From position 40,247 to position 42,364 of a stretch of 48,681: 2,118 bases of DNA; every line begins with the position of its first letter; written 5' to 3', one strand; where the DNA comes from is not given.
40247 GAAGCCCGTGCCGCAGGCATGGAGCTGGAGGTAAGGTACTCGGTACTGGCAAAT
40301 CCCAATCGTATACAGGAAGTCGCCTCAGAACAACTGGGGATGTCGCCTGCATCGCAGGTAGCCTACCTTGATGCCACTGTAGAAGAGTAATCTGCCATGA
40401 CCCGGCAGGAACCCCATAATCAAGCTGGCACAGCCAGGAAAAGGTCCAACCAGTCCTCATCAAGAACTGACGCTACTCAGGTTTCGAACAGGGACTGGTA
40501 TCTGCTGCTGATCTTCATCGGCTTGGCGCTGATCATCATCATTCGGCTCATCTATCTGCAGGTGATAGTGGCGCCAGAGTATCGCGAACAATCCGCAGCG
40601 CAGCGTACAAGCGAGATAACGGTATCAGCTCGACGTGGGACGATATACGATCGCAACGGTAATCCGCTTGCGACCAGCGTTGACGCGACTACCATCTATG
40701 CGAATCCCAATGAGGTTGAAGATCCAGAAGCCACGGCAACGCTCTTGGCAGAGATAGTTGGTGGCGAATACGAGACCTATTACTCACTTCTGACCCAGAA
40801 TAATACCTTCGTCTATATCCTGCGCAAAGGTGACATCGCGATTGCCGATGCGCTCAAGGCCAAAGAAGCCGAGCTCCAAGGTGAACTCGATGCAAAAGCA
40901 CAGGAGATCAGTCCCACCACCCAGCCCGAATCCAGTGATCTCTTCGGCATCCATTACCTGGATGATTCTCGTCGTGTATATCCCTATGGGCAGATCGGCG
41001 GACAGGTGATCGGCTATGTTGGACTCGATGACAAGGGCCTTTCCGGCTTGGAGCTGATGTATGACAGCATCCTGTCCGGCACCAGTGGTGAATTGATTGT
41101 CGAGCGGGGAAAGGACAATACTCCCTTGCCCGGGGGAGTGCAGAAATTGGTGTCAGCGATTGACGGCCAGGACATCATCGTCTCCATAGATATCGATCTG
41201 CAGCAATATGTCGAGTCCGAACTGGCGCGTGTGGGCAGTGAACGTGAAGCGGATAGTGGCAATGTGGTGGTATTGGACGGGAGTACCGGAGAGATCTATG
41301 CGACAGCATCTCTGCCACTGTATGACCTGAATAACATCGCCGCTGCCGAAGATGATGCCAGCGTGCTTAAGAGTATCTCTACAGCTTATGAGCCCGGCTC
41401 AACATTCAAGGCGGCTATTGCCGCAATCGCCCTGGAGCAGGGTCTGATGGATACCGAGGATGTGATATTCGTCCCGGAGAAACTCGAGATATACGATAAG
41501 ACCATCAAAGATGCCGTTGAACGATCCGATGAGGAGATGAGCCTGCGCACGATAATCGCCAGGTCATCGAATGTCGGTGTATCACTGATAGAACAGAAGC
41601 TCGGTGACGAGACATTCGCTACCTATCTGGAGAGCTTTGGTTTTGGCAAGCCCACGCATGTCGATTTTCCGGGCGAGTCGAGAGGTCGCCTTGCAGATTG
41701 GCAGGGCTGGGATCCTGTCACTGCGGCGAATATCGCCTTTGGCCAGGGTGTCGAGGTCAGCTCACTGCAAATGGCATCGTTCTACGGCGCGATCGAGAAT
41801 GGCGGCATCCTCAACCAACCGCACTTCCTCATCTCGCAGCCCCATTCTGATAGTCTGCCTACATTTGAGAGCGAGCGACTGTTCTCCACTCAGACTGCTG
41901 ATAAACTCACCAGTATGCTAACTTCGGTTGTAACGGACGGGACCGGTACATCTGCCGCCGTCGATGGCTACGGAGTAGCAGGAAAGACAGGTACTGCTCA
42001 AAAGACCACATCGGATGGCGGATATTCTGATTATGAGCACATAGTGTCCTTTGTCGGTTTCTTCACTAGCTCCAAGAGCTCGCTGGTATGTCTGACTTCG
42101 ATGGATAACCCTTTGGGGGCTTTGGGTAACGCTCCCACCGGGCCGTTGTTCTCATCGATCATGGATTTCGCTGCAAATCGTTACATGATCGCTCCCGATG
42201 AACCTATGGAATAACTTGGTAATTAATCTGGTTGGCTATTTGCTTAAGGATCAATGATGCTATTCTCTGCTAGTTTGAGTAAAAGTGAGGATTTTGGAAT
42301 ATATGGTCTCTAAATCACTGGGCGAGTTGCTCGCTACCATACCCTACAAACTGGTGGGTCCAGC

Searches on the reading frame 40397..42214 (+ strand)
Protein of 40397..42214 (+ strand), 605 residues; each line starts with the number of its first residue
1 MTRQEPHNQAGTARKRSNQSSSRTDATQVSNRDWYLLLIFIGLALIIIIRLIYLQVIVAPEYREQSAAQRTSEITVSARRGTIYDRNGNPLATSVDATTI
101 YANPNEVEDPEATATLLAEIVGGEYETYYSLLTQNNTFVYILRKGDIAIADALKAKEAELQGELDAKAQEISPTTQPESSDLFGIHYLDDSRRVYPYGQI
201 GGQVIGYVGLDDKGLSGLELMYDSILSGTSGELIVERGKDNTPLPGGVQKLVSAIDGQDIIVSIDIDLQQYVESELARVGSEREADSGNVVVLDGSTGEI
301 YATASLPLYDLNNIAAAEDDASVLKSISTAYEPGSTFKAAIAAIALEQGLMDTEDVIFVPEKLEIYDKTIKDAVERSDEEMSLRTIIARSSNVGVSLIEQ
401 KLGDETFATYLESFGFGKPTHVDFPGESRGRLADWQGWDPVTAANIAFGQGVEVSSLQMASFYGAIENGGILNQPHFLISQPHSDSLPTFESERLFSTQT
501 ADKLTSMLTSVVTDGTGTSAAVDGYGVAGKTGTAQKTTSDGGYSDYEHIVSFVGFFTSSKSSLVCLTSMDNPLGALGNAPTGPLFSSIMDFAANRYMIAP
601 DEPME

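Call 71: search_protein_families(library=pfam, proteins=[window:40397-42214:+], max_evalue=0.00001)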
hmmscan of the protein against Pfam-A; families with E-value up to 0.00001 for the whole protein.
window:40397-42214:+ (605 aa): 2 families
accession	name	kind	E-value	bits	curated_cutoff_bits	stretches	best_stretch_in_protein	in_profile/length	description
PF00905.27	Transpeptidase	-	3e-69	233.9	22.1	1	289-590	2-299/299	Penicillin binding protein transpeptidase domain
PF03717.20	PBP_dimer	-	8e-20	72.4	24.4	1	76-243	2-175/180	Penicillin-binding Protein dimerisation domain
